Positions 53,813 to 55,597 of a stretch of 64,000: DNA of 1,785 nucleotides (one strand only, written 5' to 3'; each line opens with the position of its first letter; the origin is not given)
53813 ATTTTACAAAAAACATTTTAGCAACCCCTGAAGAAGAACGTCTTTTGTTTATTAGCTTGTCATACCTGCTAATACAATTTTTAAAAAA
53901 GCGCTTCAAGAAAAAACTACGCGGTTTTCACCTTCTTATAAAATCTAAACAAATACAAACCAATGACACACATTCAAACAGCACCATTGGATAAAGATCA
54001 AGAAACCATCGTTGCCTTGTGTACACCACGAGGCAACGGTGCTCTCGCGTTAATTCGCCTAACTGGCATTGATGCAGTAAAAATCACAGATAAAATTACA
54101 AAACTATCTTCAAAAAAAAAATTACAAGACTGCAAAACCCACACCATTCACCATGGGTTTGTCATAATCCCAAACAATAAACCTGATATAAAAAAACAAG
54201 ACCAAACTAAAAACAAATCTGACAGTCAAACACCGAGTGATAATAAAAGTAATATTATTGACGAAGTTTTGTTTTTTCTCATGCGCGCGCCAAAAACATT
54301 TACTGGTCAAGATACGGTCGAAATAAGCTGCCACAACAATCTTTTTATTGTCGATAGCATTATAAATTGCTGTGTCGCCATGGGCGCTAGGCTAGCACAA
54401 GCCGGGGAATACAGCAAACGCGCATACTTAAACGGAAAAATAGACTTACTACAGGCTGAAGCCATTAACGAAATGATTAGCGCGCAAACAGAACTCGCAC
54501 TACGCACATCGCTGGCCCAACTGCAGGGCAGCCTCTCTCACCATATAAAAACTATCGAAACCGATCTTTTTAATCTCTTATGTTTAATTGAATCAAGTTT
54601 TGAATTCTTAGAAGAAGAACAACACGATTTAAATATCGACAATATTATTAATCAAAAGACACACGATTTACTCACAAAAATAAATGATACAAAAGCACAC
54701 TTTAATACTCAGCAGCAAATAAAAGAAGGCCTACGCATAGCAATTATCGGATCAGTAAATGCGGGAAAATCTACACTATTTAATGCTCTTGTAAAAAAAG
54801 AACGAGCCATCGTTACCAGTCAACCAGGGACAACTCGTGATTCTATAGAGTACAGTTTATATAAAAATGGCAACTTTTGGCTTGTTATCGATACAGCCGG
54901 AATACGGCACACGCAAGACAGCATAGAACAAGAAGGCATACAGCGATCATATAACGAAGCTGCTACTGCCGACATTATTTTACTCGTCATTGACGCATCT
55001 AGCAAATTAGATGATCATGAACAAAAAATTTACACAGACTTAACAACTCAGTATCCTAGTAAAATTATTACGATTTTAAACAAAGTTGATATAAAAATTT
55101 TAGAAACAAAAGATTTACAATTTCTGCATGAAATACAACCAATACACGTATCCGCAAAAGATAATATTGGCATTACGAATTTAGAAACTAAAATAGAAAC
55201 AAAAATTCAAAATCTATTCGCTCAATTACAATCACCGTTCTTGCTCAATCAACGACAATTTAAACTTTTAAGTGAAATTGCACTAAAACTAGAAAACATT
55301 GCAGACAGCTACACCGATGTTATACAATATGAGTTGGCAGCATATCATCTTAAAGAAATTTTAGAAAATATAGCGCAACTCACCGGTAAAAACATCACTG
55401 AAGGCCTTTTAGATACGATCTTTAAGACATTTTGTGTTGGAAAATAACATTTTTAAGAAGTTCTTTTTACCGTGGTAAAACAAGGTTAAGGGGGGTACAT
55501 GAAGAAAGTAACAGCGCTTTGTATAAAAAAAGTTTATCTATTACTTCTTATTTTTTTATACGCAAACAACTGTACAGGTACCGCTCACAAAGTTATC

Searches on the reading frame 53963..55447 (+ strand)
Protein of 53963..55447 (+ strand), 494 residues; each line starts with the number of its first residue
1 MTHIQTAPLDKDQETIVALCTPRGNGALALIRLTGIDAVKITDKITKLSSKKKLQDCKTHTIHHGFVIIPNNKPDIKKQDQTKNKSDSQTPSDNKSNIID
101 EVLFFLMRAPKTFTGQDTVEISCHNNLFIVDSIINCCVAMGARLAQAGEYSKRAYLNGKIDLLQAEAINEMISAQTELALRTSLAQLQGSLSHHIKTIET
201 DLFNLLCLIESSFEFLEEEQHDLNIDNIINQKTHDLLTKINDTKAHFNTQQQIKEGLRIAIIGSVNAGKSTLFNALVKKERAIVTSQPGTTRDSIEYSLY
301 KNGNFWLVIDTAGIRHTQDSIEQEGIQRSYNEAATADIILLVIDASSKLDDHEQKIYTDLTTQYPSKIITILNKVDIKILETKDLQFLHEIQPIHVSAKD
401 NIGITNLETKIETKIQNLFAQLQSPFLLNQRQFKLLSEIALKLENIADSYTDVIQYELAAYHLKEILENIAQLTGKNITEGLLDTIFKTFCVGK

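Call 90: search_protein_families(library=pfam, proteins=[window:53963-55447:+], max_evalue=0.001)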
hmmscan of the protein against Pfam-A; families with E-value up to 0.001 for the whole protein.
window:53963-55447:+ (494 aa): 8 families
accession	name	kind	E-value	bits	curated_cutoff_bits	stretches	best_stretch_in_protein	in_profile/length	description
PF12631.12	MnmE_helical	-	1.8e-38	133.2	40.1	1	162-491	1-211/211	MnmE helical domain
PF10396.14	TrmE_N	-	6.7e-32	110.6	29.8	1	15-159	1-117/117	GTP-binding protein TrmE N-terminus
PF01926.29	MMR_HSR1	-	7.9e-27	94.1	21.9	1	258-374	1-113/113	50S ribosome-binding GTPase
PF02421.24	FeoB_N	-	1.9e-12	47.4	27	1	258-410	2-155/156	Ferrous iron transport protein B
PF00009.33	GTP_EFTU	-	4.7e-08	33.3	26.5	1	257-383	4-135/188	Elongation factor Tu GTP binding domain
PF04548.22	AIG1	-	9e-08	32.1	27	1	257-370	1-117/212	AIG1 family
PF00350.29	Dynamin_N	-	1e-06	29.3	27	1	259-291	1-33/168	Dynamin family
PF02492.25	cobW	-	7.7e-05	22.8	20.7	0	307-378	87-156/180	CobW/HypB/UreG, nucleotide-binding domain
